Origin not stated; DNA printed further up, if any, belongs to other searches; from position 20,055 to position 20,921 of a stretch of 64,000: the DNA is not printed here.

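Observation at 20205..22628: Spy/ZraP-like periplasmic protein and adjacent sensor kinase share Gly/Met-rich motifs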

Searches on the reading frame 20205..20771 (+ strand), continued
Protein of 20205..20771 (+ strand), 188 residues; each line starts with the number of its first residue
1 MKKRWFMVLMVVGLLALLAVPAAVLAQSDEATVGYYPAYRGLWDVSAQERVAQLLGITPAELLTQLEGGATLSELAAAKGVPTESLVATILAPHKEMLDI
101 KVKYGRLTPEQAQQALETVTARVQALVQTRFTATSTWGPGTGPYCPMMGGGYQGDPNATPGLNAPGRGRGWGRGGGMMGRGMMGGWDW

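Call 60: find_encoding_contigs(protein=P0209, flank=7000, max_places=1)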
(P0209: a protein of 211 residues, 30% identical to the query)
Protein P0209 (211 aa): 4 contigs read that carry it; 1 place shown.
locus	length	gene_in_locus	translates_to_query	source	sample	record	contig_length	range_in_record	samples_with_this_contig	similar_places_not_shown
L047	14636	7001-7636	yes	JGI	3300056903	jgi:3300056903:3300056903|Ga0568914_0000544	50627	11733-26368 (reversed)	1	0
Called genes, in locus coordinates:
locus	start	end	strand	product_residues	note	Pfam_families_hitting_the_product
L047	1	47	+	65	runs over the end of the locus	PF01361:Tautomerase, PF14552:Tautomerase_2 (weak)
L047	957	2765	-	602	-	PF02463:SMC_N (faint), PF13175:AAA_15, PF13304:AAA_21 (weak), PF20469:OLD-like_TOPRIM (weak)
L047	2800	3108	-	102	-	-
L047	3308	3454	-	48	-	-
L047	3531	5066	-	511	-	PF11794:HpaB_N, PF03241:HpaB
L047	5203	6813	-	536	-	PF00890:FAD_binding_2, PF01266:DAO, PF03486:HI0933_like (faint), PF07992:Pyr_redox_2 (faint), PF12831:FAD_oxidored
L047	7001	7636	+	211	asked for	-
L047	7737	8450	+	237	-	PF00072:Response_reg, PF00486:Trans_reg_C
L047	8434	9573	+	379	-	PF00672:HAMP, PF26769:HAMP_PhoQ (faint), PF00512:HisKA, PF02518:HATPase_c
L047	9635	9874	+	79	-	PF09851:SHOCT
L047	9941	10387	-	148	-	PF12641:Flavodoxin_3, PF12724:Flavodoxin_5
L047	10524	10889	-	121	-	PF01934:HepT-like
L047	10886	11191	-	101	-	PF01909:NTP_transf_2, PF18765:Polbeta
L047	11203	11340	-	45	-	-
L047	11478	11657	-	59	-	-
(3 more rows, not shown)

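Call 61: find_encoding_contigs(protein=P0239, flank=7000, max_places=1)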
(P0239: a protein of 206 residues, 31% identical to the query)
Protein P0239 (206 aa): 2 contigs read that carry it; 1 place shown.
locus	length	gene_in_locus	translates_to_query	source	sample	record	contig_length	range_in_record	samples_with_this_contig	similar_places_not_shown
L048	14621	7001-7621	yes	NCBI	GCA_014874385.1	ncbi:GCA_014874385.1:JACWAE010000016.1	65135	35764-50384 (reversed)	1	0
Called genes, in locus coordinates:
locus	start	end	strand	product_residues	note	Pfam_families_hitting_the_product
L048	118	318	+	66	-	PF01361:Tautomerase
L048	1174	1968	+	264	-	-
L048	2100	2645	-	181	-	-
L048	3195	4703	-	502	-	PF11794:HpaB_N, PF03241:HpaB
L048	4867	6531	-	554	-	PF00890:FAD_binding_2, PF01266:DAO, PF12831:FAD_oxidored (weak)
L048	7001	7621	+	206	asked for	-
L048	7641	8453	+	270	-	PF00072:Response_reg, PF00486:Trans_reg_C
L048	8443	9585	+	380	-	PF00672:HAMP, PF26769:HAMP_PhoQ (faint), PF00512:HisKA, PF02518:HATPase_c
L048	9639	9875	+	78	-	PF09851:SHOCT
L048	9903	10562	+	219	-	-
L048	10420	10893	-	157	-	PF01668:SmpB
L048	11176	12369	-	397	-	PF00108:Thiolase_N, PF02803:Thiolase_C (weak), PF22691:Thiolase_C_1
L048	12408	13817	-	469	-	PF08545:ACP_syn_III (faint), PF08541:ACP_syn_III_C (weak), PF12172:zf-ChsH2 (weak), PF01796:OB_ChsH2_C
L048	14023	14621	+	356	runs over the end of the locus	PF03054:tRNA_Me_trans, PF20259:tRNA_Me_trans_M, PF20258:tRNA_Me_trans_C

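Call 62: find_encoding_contigs(protein=P0266, flank=7000, max_places=1)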
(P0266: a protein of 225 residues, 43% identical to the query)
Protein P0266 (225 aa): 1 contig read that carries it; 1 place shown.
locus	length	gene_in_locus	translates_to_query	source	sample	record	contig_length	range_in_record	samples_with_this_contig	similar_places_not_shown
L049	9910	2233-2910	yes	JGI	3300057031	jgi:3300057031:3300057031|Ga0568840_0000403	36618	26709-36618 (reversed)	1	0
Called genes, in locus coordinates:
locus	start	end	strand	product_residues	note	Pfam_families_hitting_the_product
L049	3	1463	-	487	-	?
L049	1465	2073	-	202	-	PF00111:Fer2 (weak), PF01799:Fer2_2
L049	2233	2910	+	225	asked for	-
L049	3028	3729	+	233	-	PF00072:Response_reg, PF00486:Trans_reg_C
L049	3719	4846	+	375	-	PF00672:HAMP, PF26769:HAMP_PhoQ (faint), PF00512:HisKA, PF02518:HATPase_c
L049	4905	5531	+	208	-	PF00072:Response_reg, PF00196:GerE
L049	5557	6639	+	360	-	PF07730:HisKA_3, PF02518:HATPase_c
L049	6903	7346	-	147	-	-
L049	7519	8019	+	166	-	PF13673:Acetyltransf_10, PF00583:Acetyltransf_1, PF13508:Acetyltransf_7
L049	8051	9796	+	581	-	PF10703:MoaF (weak), PF17409:MoaF_C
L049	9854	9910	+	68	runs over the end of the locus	-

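Call 63: find_encoding_contigs(protein=P0229, flank=7000, max_places=1)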
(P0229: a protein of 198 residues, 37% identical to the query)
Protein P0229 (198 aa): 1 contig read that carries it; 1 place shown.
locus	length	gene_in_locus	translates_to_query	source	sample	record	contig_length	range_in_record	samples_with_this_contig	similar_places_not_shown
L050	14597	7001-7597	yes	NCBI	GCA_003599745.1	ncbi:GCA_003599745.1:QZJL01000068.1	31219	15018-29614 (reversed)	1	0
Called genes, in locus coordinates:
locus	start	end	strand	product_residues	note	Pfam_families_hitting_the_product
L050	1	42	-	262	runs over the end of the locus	PF02735:Ku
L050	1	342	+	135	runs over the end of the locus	PF01904:DUF72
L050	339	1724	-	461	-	PF00672:HAMP, PF00512:HisKA, PF02518:HATPase_c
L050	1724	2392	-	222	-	PF00072:Response_reg, PF00486:Trans_reg_C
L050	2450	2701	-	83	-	PF04945:YHS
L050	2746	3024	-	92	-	PF02583:Trns_repr_metal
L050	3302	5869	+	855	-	PF00403:HMA, PF00122:E1-E2_ATPase, PF00702:Hydrolase, PF12710:HAD (faint)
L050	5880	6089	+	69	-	-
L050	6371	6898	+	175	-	PF00578:AhpC-TSA, PF08534:Redoxin, PF00085:Thioredoxin, PF13098:Thioredoxin_2, PF13905:Thioredoxin_8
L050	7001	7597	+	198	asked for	-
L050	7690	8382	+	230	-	PF00072:Response_reg, PF00486:Trans_reg_C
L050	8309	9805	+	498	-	PF00672:HAMP, PF00512:HisKA, PF02518:HATPase_c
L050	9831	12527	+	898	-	PF13298:LigD_N, PF01068:DNA_ligase_A_M, PF04679:DNA_ligase_A_C, PF21686:LigD_Prim-Pol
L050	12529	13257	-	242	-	PF01061:ABC2_membrane, PF12698:ABC2_membrane_3, PF12679:ABC2_membrane_2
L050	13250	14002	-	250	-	PF02463:SMC_N (faint), PF00005:ABC_tran, PF13304:AAA_21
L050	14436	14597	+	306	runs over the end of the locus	-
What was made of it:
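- L050: CsoR, a YHS protein and an HMA P-type ATPase directly upstream (call 63). A thioredoxin-like protein sits directly upstream in L050 (call 63).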

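Call 68: search_protein_families(library=pfam, alignment_id=A1, max_evalue=1)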
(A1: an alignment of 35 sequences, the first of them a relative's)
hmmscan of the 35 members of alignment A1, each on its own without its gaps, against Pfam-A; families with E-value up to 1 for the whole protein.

A. member 1, P0001 (188 aa): 1 family
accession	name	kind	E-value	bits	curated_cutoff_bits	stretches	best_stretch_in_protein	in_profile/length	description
PF10925.13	DUF2680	-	0.00026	21.5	25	1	85-128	11-54/57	Protein of unknown function (DUF2680)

B. families by the number of members that match (of 35 scanned): 50 families (the first 25 are shown)
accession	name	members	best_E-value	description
PF10925.13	DUF2680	24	8e-10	Protein of unknown function (DUF2680)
PF02954.25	HTH_8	4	0.036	Bacterial regulatory protein, Fis family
PF10415.14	FumaraseC_C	4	0.078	Fumarase C C-terminus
PF20787.2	SPP1_GP23-1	2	1.7e-06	SPP1 phage GP23.1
PF11268.13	DUF3071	2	0.023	Protein of unknown function (DUF3071)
PF04760.21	IF2_N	2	0.039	Translation initiation factor IF-2, N-terminal region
PF02796.21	HTH_7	2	0.064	Helix-turn-helix domain of resolvase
PF13384.12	HTH_23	2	0.083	Homeodomain-like domain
PF04405.19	ScdA_N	2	0.1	Domain of Unknown function (DUF542)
PF13335.12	Mg_chelatase_C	1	4.3e-05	Magnesium chelatase, subunit ChlI C-terminal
PF03239.20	FTR1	1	0.0031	Iron permease FTR1 family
PF08638.16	Med14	1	0.004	Mediator complex subunit MED14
PF13663.11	DUF4148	1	0.0048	Domain of unknown function (DUF4148)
PF01476.26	LysM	1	0.011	LysM domain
PF11017.14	DUF2855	1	0.015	Protein of unknown function (DUF2855)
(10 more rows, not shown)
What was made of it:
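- On DUF2680 / YckD (PF10925): 24 of 35 relatives match, with a best E-value of 8e-10 (call 68).
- Closest known: DUF2680 / YckD. Same: 24 of 35 relatives match (call 68).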

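Call 70: find_encoding_contigs(protein=P0219, flank=7000, max_places=1)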
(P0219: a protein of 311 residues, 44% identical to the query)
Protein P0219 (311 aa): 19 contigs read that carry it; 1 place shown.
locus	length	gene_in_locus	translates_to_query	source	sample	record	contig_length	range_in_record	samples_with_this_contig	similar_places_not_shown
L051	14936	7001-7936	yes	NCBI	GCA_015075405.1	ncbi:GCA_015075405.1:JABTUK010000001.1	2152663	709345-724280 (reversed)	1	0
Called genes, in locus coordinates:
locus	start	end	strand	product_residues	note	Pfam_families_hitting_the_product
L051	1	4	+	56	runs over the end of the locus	-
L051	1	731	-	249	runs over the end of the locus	PF14281:PDDEXK_4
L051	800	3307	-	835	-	PF00488:MutS_V, PF20297:MSSS, PF01713:Smr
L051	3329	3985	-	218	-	PF02674:Colicin_V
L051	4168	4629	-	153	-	PF04519:Bactofilin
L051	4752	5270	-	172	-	PF01252:Peptidase_A8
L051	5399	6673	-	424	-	-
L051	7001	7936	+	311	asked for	PF11268:DUF3071 (faint)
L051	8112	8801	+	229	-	PF00072:Response_reg, PF00486:Trans_reg_C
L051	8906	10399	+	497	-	PF00672:HAMP, PF26769:HAMP_PhoQ (faint), PF00512:HisKA, PF02518:HATPase_c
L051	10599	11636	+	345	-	PF03781:FGE-sulfatase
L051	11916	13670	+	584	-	PF01510:Amidase_2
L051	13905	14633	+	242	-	-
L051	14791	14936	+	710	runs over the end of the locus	PF01145:Band_7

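Call 71: find_encoding_contigs(protein=P0263, flank=7000, max_places=1)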
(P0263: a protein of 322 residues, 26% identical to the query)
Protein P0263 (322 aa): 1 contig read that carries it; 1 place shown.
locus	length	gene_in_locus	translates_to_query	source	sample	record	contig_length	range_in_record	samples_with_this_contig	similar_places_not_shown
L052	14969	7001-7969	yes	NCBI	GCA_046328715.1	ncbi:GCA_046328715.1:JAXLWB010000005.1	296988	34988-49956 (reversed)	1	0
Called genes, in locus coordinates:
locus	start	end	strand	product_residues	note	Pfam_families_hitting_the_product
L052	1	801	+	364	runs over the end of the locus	PF20706:GT4-conflict, PF00534:Glycos_transf_1, PF13692:Glyco_trans_1_4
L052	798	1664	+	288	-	PF08242:Methyltransf_12 (weak)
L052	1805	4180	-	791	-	PF08487:VIT, PF00092:VWA, PF10138:vWA-TerF-like (weak), PF13519:VWA_2, PF13768:VWA_3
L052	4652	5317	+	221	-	PF10258:PHAX_RNA-bd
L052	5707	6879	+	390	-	PF00144:Beta-lactamase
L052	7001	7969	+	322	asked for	PF10925:DUF2680 (faint)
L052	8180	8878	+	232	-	PF00072:Response_reg, PF00486:Trans_reg_C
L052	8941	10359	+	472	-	PF00672:HAMP, PF00512:HisKA, PF02518:HATPase_c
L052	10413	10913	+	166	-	PF00149:Metallophos, PF12850:Metallophos_2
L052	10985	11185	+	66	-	-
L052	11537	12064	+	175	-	-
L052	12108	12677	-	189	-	PF00190:Cupin_1 (faint), PF07883:Cupin_2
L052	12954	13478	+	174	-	PF00440:TetR_N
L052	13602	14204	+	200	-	PF00561:Abhydrolase_1, PF12697:Abhydrolase_6, PF12146:Hydrolase_4 (weak), PF00561:Abhydrolase_1 (weak)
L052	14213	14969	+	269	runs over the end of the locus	PF01209:Ubie_methyltran, PF05175:MTS, PF13489:Methyltransf_23, PF13847:Methyltransf_31, PF08241:Methyltransf_11, PF08242:Methyltransf_12, PF13649:Methyltransf_25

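Call 72: fold_search(model_id=the predicted structure, library=pdb)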
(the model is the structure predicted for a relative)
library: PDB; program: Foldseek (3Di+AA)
matches with E <= 10: 252; with E <= 0.001: 0
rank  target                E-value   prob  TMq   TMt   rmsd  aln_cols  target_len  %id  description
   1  3j80_N                1.6e-01  0.28  0.20  0.23  15.9       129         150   16  CryoEM structure of 40S-eIF1-eIF1A preinitiation complex (released 2014-11-05)
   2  6rxx_Ch               2.3e-01  0.28  0.20  0.24  15.9       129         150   16  Cryo-EM structure of the 90S pre-ribosome (Kre33-Noc4) from Chaetomium thermophilum, state C, Poly-Ala (released 2019-08-14)
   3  6az1_T                2.4e-01  0.23  0.20  0.24  16.0       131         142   13  Cryo-EM structure of the small subunit of Leishmania ribosome bound to paromomycin (released 2017-12-06)
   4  9bh5_AN               3.9e-01  0.20  0.20  0.23  15.5       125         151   16  High-resolution C. elegans 80S ribosome structure - class 1 (released 2024-09-04)
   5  2f5c                  5.2e-01  0.20  0.16  0.21  13.3       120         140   16  Bacillus subtilis Manganese transport regulator (MNTR) bound to manganese, hexagonal crystal form (released 2006-03-07)
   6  2qww_G                7.0e-01  0.09  0.13  0.16  13.3       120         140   14  Crystal structure of multiple antibiotic-resistance repressor (MarR) (YP_013417.1) from Listeria monocytogenes 4b F236 (released 2007-08-21)
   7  6kta_B                7.9e-01  0.15  0.16  0.21  13.6       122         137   15  Crystal structure of B. halodurans MntR in apo form (released 2019-12-04)
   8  2qww_F                8.3e-01  0.12  0.16  0.20  13.2       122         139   14  Crystal structure of multiple antibiotic-resistance repressor (MarR) (YP_013417.1) from Listeria monocytogenes 4b F236 (released 2007-08-21)
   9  2qww_A                9.9e-01  0.07  0.12  0.14  12.6        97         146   15  Crystal structure of multiple antibiotic-resistance repressor (MarR) (YP_013417.1) from Listeria monocytogenes 4b F236 (released 2007-08-21)
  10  2hyf_B                1.1e+00  0.13  0.15  0.21  12.6       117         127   16  The Structure of apo-MntR from Bacillus subtilis, selenomethionine derivative (released 2006-11-07)
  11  2ev0_A                1.1e+00  0.13  0.16  0.22  13.3       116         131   16  Bacillus subtilis manganese transport regulator (MNTR) bound to cadmium (released 2006-03-07)
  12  2qww_C                1.3e+00  0.08  0.16  0.20  13.1       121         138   14  Crystal structure of multiple antibiotic-resistance repressor (MarR) (YP_013417.1) from Listeria monocytogenes 4b F236 (released 2007-08-21)
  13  6pln_B                1.4e+00  0.09  0.17  0.24  17.3       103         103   17  X-ray crystal structure of Pyrococcus furiosus general transcription factor TFE-alpha (released 2020-07-08)
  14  2qww_D                1.6e+00  0.08  0.16  0.20  12.8       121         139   14  Crystal structure of multiple antibiotic-resistance repressor (MarR) (YP_013417.1) from Listeria monocytogenes 4b F236 (released 2007-08-21)
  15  2qww_H                1.7e+00  0.08  0.16  0.19  12.9       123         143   14  Crystal structure of multiple antibiotic-resistance repressor (MarR) (YP_013417.1) from Listeria monocytogenes 4b F236 (released 2007-08-21)
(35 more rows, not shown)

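Call 82: search_protein_families(library=pfam, proteins=[L030:7608-8807:-, L030:4647-5393:-, L030:5542-5850:-, L019:1910-2770:+, L019:3250-4050:+, L002:7189-8487:+, L015:3489-4202:-, L033:6521-7015:+, L044:6686-8020:-, L026:5552-7264:-], max_evalue=0.001)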
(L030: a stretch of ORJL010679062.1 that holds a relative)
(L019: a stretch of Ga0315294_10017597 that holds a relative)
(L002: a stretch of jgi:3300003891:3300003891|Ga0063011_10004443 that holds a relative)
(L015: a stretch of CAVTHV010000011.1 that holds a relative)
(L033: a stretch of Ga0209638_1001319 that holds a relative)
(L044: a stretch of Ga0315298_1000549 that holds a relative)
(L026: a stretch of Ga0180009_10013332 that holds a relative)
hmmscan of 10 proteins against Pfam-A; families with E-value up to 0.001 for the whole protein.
L030:7608-8807:- (399 aa): 6 families
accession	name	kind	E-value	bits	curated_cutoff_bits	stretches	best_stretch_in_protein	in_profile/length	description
PF13365.12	Trypsin_2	-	1.1e-36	127.2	27.6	1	112-250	1-144/144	Trypsin-like peptidase domain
PF00089.32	Trypsin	-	3.4e-18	66.7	20.6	1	110-274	25-217/220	Trypsin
PF13180.12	PDZ_2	-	1.4e-13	51.3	27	1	310-390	10-80/80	PDZ domain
PF17820.7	PDZ_6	-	1.9e-08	34.4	27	0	343-379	19-54/54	PDZ domain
PF00595.29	PDZ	-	5.9e-07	30.2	23.2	0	343-378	46-81/81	PDZ domain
PF10459.15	Peptidase_S46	-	8.6e-05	21.8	22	0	227-251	626-650/698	Peptidase S46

L030:4647-5393:- (248 aa): 2 families
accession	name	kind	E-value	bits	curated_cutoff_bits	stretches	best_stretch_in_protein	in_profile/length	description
PF00877.26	NLPC_P60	-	3.4e-27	94.9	23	1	139-246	1-105/105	NlpC/P60 family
PF08239.17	SH3_3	-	7.9e-08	32.8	27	1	59-108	8-54/54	Bacterial SH3 domain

L030:5542-5850:- (102 aa): 0 families

L019:1910-2770:+ (286 aa): 1 family
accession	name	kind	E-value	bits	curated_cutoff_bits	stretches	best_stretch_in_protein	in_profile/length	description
PF14358.11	DUF4405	-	1.9e-09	38.3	26.7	1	11-83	1-66/66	Domain of unknown function (DUF4405)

L019:3250-4050:+ (266 aa): 1 family
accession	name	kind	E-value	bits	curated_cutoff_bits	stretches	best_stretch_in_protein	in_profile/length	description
PF18761.7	Heliorhodopsin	-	1.4e-96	322.9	26.7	1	23-261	1-242/242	Heliorhodopsin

L002:7189-8487:+ (432 aa): 1 family
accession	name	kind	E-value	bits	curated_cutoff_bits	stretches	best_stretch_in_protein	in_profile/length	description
PF00400.38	WD40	-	0.00069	20.5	27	0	343-357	14-28/39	WD domain, G-beta repeat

L015:3489-4202:- (237 aa): 2 families
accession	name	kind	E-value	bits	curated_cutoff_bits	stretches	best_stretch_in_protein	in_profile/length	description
PF02777.23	Sod_Fe_C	-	9.6e-29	99.9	20.9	1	124-224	1-102/102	Iron/manganese superoxide dismutases, C-terminal domain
PF00081.27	Sod_Fe_N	-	1.1e-07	32.7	27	1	52-117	18-81/82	Iron/manganese superoxide dismutases, alpha-hairpin domain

L033:6521-7015:+ (164 aa): 0 families

L044:6686-8020:- (444 aa): 0 families

L026:5552-7264:- (570 aa): 5 families
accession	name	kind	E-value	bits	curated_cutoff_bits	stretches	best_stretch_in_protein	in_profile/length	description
PF00122.25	E1-E2_ATPase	-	6.4e-53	179.4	28.1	1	2-160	24-180/181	E1-E2 ATPase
PF00702.32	Hydrolase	-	2.7e-37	129.5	26.4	1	178-394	2-191/191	haloacid dehalogenase-like hydrolase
PF04945.19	YHS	-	7.1e-14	52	30.3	1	525-569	1-44/47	YHS domain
PF08282.18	Hydrolase_3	-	2.5e-07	31.1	20.9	1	373-426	202-255/255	haloacid dehalogenase-like hydrolase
PF12710.13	HAD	-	0.00013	22.9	27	1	312-372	85-161/189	haloacid dehalogenase-like hydrolase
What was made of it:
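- L026: P-type ATPase with a YHS domain (call 82). An Fe/Mn superoxide dismutase is next to the gene in L015 (call 82).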
